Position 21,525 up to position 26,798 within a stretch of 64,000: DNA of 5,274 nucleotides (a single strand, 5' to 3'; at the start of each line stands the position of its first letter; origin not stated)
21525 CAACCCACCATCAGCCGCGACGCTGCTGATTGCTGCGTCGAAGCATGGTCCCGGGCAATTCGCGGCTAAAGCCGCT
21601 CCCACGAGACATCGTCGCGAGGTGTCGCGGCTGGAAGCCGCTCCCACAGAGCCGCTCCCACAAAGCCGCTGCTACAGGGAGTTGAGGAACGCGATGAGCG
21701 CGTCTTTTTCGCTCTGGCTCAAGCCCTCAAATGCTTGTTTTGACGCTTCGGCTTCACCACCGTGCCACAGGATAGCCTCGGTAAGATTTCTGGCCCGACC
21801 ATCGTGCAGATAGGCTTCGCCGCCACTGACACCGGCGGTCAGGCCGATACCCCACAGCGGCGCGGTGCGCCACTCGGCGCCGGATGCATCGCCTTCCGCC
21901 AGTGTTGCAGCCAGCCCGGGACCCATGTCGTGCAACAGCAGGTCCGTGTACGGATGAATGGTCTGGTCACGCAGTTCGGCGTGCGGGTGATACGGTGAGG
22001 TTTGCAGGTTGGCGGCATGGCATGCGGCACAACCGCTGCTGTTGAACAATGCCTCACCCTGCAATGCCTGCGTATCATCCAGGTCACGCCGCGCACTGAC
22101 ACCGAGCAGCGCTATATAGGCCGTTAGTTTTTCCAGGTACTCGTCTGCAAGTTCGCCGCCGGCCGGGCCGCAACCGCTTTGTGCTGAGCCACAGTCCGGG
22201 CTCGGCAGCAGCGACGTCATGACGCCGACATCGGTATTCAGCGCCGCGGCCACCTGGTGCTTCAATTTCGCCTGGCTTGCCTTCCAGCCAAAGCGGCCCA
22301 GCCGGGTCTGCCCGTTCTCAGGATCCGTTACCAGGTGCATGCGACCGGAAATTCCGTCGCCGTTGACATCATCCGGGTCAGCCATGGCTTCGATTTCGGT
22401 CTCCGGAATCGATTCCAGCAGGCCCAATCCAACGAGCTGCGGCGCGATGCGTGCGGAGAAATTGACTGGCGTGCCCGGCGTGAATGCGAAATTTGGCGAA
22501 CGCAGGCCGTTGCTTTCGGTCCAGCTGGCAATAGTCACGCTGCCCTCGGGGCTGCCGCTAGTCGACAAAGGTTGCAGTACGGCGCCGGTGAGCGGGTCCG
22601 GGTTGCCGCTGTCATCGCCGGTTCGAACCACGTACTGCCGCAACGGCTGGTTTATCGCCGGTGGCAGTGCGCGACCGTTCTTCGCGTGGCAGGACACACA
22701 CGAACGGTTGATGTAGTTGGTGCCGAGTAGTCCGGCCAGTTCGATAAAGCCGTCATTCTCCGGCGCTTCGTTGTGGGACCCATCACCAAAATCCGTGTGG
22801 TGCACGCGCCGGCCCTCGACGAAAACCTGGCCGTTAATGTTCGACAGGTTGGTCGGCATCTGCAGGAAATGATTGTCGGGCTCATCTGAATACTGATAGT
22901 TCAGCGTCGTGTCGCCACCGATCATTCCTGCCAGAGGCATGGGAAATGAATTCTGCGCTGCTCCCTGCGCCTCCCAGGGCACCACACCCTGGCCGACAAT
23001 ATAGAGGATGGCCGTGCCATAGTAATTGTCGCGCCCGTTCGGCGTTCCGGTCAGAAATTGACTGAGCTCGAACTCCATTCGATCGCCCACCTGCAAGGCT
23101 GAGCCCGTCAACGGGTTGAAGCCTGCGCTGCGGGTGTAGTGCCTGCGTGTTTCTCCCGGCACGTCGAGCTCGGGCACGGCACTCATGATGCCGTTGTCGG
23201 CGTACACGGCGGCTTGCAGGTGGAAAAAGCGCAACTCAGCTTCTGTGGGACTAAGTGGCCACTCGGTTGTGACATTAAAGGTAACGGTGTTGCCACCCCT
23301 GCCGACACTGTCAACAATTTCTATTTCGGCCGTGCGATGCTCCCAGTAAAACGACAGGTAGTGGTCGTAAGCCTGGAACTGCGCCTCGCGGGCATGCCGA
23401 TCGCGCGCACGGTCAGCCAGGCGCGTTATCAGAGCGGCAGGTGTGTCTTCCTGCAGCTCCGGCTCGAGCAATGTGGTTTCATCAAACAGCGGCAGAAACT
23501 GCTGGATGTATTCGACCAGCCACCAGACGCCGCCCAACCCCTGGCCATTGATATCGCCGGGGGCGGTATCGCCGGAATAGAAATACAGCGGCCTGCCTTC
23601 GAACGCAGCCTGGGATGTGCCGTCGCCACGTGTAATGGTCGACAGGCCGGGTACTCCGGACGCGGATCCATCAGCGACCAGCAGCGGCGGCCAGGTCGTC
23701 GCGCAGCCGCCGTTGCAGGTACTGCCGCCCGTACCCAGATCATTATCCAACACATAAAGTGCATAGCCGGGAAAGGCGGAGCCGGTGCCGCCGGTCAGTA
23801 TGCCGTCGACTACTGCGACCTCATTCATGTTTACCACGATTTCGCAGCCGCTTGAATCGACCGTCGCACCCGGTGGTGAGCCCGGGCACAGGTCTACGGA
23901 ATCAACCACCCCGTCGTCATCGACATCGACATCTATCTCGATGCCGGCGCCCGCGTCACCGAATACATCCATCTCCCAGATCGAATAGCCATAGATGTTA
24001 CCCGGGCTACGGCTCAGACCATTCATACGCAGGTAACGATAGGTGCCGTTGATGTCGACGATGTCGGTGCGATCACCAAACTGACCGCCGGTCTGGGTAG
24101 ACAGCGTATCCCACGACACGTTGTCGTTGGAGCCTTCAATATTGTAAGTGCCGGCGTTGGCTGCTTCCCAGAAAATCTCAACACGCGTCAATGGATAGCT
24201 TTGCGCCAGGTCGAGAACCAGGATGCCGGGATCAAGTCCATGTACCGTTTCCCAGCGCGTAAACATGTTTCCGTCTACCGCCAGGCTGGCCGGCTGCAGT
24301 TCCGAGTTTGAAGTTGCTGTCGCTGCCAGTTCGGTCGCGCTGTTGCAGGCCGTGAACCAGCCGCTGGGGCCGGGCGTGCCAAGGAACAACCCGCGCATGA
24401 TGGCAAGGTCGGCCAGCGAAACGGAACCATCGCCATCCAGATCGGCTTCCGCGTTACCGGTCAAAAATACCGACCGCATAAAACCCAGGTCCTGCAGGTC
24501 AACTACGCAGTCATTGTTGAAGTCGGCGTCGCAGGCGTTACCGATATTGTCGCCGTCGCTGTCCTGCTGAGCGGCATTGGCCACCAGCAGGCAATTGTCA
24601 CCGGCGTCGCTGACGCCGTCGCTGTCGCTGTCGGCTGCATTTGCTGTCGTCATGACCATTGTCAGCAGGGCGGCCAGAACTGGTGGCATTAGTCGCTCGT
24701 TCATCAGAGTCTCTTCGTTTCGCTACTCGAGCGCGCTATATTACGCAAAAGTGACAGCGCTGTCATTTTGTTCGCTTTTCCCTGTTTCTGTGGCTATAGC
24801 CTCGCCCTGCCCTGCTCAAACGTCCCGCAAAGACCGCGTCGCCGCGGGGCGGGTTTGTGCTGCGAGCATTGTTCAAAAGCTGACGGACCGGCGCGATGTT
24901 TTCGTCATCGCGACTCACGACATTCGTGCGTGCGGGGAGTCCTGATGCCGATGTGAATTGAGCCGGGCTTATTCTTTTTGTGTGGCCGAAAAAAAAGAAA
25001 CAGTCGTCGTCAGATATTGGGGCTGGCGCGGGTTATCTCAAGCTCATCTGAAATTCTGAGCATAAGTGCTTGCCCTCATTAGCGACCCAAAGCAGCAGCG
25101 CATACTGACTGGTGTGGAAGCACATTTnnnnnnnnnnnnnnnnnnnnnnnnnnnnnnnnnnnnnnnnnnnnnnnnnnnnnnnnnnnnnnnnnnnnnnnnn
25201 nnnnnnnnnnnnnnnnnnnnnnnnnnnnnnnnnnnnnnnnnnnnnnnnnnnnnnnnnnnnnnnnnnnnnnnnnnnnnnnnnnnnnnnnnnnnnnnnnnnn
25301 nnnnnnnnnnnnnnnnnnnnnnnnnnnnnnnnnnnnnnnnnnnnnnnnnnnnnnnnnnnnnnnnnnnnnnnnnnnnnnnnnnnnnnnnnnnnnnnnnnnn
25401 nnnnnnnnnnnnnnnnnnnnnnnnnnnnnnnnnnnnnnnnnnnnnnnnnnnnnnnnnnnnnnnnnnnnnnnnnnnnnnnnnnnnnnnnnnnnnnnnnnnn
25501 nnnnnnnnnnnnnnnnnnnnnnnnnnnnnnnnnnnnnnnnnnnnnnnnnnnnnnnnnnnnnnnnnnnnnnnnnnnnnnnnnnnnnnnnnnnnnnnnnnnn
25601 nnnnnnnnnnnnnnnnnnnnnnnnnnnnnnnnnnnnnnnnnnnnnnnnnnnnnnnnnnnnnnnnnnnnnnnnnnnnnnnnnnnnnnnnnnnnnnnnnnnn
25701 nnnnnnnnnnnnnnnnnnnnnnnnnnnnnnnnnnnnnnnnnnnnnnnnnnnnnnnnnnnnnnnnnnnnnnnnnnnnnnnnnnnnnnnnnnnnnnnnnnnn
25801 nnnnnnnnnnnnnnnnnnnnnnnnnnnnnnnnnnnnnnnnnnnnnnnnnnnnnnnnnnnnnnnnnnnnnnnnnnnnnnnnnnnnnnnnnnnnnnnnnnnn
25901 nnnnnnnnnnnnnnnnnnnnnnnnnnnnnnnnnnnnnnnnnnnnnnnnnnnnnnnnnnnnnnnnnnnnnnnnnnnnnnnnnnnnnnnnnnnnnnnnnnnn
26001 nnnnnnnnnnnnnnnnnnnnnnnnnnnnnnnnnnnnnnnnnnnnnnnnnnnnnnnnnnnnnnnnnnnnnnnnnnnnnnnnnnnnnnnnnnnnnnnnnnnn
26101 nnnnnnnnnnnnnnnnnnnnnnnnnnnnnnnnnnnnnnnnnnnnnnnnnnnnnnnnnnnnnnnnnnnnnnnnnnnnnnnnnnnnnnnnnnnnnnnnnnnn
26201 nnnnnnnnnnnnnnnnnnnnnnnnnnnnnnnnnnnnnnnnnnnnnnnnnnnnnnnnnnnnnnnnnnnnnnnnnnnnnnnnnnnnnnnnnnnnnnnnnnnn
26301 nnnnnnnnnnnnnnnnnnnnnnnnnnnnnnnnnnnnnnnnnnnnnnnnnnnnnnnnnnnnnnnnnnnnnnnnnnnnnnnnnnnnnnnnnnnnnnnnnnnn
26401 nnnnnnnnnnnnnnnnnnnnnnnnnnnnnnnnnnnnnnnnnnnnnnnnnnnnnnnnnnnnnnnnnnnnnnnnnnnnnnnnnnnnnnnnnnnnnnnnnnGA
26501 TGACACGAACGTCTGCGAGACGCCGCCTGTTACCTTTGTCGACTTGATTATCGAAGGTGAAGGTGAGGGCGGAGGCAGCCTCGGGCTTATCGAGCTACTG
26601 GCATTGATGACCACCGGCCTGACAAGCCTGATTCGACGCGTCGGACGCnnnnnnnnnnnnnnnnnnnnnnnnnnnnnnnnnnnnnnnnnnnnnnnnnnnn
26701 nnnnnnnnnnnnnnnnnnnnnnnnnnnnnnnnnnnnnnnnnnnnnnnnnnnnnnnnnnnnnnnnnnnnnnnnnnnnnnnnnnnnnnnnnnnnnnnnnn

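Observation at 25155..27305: In-frame fusion of a GlyGly-CTERM-like tagged surface protein to a complete OMP-barrel precursor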

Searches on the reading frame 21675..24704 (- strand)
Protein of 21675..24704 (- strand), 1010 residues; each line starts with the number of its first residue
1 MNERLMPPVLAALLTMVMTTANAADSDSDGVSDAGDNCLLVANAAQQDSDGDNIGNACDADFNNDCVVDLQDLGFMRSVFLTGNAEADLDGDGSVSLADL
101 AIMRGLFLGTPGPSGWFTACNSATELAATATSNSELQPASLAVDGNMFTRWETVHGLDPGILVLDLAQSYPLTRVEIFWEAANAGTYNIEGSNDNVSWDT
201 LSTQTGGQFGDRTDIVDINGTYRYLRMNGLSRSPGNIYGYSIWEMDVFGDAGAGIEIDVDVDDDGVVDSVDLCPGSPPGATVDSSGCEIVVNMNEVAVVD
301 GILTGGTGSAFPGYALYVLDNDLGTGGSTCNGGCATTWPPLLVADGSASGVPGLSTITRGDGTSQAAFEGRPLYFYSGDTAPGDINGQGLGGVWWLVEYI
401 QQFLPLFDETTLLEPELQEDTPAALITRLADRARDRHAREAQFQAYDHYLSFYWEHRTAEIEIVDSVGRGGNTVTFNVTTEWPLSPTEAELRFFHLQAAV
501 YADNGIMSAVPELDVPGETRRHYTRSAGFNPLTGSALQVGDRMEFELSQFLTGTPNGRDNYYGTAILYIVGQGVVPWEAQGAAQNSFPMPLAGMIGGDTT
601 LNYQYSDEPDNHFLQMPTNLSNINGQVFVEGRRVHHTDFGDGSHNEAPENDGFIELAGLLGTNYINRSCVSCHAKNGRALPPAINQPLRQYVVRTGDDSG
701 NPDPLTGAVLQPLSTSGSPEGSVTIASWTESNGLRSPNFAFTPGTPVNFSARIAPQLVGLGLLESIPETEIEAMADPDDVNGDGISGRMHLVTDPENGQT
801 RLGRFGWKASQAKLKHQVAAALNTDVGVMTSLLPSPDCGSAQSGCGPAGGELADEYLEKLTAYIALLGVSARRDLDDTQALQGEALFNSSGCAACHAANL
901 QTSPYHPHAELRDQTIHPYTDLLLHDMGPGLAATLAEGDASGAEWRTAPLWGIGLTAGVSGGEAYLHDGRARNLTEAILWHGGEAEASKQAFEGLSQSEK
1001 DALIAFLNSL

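Call 40: search_protein_families(library=pfam, proteins=[window:21675-24704:-], max_evalue=0.001)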
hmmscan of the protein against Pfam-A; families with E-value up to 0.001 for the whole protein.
window:21675-24704:- (1010 aa): 7 families
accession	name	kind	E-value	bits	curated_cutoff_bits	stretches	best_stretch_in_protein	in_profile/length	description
PF06537.16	DHOR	-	1.6e-67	228.6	22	1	747-1010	210-499/499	Di-haem oxidoreductase, putative peroxidase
PF03640.20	Lipoprotein_15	-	1e-18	67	24.4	1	355-397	1-46/47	Secreted repeat of unknown function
PF00754.31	F5_F8_type_C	-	1.2e-14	54.9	28.2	1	128-236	2-119/127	F5/8 type C domain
PF22633.2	F5_F8_type_C_2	-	1e-13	52.1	27.8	1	142-227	2-91/91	NedA-like, galactose-binding domain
PF02412.23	TSP_3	-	2e-07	31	25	0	47-72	1-26/36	Thrombospondin type 3 repeat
PF00034.26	Cytochrom_C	-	2.9e-06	28.9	21.3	0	882-1010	3-89/90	Cytochrome c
PF13442.11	Cytochrome_CBB3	-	4.3e-06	27.4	27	0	879-908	2-30/68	Cytochrome C oxidase, cbb3-type, subunit III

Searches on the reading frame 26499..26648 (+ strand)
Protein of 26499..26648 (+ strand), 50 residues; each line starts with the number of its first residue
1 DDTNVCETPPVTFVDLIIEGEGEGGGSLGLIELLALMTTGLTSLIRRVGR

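Call 5: search_protein_families(library=ncbifam, proteins=[window:26499-26648:+], max_evalue=10)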
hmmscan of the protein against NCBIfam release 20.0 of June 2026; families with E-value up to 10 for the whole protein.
window:26499-26648:+ (50 aa): 1 family
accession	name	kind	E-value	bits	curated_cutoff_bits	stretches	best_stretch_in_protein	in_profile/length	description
NF038115.1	SVAGG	subfamily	0.063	12.3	150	1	21-41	382-402/407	SVAGG family GlyGly-CTERM protein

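Call 21: search_protein_families(library=ncbifam, alignment_id=A2, max_evalue=10)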
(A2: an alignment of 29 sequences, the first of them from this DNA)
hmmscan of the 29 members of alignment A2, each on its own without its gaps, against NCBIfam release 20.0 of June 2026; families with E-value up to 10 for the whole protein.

A. member 1, seq(44 aa): 1 family
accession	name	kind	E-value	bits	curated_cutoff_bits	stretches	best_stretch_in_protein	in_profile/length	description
NF038115.1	SVAGG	subfamily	0.077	12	150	1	15-35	382-402/407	SVAGG family GlyGly-CTERM protein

B. families by the number of members that match (of 29 scanned): 21 families
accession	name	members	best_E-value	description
TIGR03901.2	MYXO-CTERM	8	0.004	MYXO-CTERM sorting domain-containing protein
NF038115.1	SVAGG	7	0.011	SVAGG family GlyGly-CTERM protein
TIGR03501.1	GlyGly_CTERM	6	0.16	GlyGly-CTERM sorting domain-containing protein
NF033507.3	Loki-CTERM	3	0.00049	Loki-CTERM sorting domain-containing protein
TIGR02595.1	PEP_CTERM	3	0.02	PEP-CTERM sorting domain-containing protein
TIGR01167.1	LPXTG_anchor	3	0.03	LPXTG cell wall anchor domain-containing protein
TIGR04179.1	rhombo_lipo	3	0.054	rhombotarget lipoprotein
TIGR03382.1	GC_trans_RRR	3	0.13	MYXO-CTERM sorting domain-containing protein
NF045529.2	Heimdall-CTERM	2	0.01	Heimdall-CTERM domain-containing surface protein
TIGR03063.1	srtB_target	2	0.028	sortase B protein-sorting domain-containing protein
TIGR04174.1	IPTL_CTERM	2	0.061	IPTL-CTERM sorting domain-containing protein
NF033846.1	Rumino_NPXTG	1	0.013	NPXTG-anchored protein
TIGR03141.1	cytochro_ccmD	1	0.068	heme exporter protein CcmD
NF010344.0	PRK13771.1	1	0.074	putative alcohol dehydrogenase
NF041871.1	Wzx_EPS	1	0.079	exopolysaccharide biosynthesis flippase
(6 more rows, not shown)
